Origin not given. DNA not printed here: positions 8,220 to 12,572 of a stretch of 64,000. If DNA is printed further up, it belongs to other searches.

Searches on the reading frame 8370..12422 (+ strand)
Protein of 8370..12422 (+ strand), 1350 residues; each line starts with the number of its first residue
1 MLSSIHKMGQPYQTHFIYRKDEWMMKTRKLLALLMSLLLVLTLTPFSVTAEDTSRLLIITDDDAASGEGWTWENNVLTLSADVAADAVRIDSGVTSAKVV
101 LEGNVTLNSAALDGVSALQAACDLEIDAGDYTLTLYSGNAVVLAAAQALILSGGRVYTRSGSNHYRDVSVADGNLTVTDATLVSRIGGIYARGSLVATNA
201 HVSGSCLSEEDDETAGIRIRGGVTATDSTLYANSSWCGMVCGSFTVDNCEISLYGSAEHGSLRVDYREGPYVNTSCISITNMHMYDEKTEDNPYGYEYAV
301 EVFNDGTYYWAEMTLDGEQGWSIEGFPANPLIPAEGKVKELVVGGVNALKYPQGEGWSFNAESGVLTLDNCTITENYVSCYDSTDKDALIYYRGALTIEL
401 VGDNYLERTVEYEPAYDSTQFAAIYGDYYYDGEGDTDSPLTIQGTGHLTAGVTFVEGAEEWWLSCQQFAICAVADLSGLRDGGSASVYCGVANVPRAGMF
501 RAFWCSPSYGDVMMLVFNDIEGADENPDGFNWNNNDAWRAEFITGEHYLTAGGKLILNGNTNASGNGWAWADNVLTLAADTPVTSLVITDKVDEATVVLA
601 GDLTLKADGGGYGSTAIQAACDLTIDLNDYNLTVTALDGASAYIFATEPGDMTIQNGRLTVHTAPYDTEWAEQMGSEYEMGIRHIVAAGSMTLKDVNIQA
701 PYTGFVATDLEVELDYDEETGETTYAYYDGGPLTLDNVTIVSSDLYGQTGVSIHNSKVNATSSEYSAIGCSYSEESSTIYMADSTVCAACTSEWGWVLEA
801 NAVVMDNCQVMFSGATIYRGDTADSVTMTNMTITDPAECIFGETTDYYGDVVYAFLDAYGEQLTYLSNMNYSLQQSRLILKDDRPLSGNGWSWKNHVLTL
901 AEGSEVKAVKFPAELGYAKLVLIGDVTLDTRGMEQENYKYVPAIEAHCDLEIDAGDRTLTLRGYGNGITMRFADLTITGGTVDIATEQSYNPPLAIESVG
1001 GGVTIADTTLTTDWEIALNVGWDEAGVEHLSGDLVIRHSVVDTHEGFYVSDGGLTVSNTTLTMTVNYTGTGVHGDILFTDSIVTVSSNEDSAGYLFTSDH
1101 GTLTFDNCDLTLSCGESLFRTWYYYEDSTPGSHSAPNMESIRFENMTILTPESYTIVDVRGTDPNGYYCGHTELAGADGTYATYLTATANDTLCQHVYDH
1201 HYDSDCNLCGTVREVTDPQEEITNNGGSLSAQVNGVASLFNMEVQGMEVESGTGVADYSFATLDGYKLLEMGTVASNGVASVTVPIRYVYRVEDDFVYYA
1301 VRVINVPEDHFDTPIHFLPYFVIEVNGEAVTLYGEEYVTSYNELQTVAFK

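Call 3: search_protein_families(library=pfam, proteins=[window:8370-12422:+], max_evalue=1)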
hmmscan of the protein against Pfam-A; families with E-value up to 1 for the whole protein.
window:8370-12422:+ (1350 aa): 1 family
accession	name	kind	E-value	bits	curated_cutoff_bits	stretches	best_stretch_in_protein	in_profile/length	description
PF20251.4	Big_14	-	0.18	12.2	27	1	281-322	22-59/104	Bacterial Ig-like domain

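Call 4: search_protein_families(library=ncbifam, proteins=[window:8370-12422:+], max_evalue=1)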
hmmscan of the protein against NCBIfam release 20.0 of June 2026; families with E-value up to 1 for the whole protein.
window:8370-12422:+ (1350 aa): 0 families
